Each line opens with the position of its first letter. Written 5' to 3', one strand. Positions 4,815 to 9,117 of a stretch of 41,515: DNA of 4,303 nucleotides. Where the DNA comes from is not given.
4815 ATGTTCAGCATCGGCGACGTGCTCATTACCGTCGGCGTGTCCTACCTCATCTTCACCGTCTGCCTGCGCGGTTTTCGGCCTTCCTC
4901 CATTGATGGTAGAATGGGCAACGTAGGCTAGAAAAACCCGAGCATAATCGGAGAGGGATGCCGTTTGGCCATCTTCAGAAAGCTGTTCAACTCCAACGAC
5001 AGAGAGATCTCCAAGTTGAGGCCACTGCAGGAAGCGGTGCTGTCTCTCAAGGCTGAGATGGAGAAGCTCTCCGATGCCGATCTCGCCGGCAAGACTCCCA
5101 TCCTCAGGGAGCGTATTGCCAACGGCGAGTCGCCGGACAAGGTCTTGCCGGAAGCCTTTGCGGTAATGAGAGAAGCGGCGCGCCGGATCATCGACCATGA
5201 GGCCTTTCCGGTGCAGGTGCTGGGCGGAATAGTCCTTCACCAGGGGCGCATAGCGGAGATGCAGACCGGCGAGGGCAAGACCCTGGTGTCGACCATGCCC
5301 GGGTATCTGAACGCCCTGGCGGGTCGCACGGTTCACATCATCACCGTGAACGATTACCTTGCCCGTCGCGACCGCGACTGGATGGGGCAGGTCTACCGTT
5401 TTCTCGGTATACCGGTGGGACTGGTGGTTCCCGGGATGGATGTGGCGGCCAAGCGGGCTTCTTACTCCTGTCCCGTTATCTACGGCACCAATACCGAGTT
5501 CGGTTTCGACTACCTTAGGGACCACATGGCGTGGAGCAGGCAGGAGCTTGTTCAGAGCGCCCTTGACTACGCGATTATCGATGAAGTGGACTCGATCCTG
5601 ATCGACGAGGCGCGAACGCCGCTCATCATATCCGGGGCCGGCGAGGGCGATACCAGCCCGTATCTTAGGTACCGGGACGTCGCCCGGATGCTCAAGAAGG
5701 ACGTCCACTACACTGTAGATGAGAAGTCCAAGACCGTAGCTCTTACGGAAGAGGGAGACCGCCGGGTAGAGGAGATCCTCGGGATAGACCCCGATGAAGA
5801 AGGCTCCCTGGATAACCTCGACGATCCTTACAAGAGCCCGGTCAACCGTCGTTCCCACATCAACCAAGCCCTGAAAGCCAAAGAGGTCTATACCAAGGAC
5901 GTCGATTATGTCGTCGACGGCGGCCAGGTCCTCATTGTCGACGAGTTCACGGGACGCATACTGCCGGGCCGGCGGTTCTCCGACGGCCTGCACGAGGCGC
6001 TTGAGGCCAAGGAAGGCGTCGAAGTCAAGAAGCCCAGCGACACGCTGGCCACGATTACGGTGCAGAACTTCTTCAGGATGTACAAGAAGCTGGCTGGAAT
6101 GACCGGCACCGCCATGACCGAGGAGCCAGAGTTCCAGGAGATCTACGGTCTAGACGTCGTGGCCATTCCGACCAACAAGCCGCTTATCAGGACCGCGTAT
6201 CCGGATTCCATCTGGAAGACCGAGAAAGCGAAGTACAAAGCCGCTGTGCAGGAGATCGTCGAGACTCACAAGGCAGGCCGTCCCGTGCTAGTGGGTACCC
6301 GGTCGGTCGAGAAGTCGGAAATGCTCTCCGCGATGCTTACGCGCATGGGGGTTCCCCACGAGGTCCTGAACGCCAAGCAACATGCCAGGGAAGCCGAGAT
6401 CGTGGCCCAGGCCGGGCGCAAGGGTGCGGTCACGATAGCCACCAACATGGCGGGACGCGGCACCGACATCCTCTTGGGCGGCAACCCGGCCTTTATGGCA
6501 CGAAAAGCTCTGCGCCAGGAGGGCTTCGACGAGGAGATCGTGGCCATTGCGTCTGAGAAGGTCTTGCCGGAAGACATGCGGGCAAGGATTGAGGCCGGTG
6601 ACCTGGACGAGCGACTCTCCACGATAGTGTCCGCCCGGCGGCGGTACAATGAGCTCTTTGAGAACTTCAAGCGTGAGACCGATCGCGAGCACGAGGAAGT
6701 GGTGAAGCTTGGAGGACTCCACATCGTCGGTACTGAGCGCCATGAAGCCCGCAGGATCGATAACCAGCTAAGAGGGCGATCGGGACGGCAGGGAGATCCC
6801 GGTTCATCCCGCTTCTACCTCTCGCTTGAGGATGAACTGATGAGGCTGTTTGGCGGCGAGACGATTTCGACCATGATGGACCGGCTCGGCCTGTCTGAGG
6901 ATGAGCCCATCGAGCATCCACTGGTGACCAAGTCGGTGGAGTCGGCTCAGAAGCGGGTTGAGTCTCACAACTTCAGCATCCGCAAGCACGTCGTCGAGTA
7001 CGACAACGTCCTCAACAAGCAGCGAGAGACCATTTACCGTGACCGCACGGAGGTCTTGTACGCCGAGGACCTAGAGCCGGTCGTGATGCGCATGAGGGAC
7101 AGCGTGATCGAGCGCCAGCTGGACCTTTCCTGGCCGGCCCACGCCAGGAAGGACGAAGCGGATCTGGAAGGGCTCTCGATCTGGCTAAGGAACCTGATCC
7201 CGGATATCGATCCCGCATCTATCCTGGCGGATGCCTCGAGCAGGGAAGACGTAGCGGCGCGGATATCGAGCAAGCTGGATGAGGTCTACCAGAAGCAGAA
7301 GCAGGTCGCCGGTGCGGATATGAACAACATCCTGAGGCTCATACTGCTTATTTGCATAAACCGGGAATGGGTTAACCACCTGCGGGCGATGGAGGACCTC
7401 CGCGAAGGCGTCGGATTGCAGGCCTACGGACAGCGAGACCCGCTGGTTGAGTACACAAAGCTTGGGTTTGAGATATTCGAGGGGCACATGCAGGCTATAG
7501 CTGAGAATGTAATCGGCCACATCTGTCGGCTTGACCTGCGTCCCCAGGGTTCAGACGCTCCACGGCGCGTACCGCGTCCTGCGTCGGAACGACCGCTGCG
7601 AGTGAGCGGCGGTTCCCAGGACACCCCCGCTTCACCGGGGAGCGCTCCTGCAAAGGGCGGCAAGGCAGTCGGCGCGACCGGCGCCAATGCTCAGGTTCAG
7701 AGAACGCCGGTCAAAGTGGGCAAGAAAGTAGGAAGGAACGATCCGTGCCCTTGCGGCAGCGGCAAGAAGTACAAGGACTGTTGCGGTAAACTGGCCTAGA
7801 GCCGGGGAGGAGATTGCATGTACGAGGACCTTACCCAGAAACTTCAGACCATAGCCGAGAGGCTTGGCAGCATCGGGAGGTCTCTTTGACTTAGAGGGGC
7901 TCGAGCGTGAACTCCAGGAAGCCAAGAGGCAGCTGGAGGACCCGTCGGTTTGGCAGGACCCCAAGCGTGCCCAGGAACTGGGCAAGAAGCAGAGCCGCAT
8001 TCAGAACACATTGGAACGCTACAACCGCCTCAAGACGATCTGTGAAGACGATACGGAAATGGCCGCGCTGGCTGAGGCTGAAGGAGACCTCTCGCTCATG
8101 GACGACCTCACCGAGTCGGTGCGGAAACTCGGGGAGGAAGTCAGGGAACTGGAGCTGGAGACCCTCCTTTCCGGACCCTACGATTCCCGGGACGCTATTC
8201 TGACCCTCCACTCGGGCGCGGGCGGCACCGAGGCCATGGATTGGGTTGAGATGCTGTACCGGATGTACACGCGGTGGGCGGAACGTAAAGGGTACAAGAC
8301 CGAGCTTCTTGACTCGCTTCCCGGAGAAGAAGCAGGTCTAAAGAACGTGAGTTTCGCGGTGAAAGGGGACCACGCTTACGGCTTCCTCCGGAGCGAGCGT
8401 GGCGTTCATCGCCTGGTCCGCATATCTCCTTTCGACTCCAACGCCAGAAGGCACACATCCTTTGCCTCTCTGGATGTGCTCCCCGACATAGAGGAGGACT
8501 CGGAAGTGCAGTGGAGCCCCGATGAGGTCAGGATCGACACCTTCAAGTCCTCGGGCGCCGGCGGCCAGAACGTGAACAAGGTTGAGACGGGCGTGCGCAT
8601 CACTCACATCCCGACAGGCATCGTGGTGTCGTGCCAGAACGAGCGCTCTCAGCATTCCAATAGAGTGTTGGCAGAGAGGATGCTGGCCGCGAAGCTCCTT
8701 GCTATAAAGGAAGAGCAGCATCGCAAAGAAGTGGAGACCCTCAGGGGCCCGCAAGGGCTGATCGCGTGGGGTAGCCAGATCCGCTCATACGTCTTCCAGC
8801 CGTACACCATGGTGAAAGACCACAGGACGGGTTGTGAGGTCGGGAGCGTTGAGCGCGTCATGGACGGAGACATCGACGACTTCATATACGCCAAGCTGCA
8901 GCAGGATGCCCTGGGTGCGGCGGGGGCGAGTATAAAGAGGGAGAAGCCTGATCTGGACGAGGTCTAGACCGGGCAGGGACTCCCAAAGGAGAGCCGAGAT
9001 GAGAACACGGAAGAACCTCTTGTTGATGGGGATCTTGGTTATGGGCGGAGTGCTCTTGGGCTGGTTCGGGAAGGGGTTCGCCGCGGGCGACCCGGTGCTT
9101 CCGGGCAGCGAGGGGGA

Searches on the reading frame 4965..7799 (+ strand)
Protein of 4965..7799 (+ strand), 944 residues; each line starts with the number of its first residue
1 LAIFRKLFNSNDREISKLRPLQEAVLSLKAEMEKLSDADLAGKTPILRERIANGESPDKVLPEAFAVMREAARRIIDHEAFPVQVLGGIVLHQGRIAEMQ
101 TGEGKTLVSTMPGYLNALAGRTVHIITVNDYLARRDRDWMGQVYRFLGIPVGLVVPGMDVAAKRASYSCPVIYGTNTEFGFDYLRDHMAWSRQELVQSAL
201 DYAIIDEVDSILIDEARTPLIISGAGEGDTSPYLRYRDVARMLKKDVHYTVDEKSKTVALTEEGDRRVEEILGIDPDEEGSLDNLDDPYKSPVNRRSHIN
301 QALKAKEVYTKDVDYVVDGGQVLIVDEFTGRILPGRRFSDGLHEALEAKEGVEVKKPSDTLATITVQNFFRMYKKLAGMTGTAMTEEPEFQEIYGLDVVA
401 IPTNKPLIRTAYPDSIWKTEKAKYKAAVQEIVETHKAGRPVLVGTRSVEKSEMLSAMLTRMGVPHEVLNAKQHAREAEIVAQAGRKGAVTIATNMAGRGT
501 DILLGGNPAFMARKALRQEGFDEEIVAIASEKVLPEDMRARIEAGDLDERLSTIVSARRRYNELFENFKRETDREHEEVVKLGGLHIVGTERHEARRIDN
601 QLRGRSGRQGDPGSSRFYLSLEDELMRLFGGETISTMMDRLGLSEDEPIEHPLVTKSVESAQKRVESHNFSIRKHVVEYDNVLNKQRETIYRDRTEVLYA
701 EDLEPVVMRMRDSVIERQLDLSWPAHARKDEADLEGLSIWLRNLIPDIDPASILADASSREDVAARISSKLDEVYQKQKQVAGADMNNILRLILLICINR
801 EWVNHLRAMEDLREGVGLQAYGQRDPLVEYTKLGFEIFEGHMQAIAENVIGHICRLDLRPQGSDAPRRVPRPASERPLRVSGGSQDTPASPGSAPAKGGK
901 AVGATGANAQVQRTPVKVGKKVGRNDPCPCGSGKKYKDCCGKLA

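Call 54: search_protein_families(library=pfam, proteins=[window:4965-7799:+], max_evalue=0.00001)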
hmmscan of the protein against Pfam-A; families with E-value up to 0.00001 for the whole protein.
window:4965-7799:+ (944 aa): 5 families
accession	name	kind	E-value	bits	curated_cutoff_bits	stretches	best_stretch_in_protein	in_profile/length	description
PF07517.20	SecA_DEAD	-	2.3e-117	391.8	24.6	1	6-391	3-290/290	SecA DEAD-like domain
PF21090.3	P-loop_SecA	-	1.1e-91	306.5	27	1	406-646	1-205/205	SecA P-loop domain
PF07516.18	SecA_SW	-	1.3e-58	198.8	26.7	1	648-856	1-199/200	SecA Wing and Scaffold domain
PF01043.26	SecA_PP_bind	-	1.8e-34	119.1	23.5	1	231-347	4-110/110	SecA preprotein cross-linking domain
PF02810.21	SEC-C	-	7.7e-10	38.9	20.4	1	924-942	1-19/19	SEC-C motif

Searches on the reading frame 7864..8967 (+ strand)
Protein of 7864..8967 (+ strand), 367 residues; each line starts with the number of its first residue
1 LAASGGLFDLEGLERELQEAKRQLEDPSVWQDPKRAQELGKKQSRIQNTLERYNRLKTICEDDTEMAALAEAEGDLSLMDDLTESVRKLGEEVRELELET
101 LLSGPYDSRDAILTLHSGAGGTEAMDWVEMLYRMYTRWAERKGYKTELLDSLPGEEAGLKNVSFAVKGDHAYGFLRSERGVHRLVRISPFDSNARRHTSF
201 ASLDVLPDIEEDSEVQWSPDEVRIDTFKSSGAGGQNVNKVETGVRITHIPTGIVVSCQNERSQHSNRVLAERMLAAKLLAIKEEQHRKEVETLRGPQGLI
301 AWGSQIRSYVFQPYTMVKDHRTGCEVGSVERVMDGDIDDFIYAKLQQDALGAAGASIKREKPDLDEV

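Call 54: search_protein_families(library=pfam, proteins=[window:7864-8967:+], max_evalue=0.00001)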
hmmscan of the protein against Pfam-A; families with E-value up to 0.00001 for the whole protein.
window:7864-8967:+ (367 aa): 2 families
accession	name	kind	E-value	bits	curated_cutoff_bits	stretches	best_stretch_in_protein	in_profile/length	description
PF03462.23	PCRF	-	4.3e-60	203.3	24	1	13-202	1-193/194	PCRF domain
PF00472.26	RF-1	-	4.3e-38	130.3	35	1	212-321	2-116/116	RF-1 domain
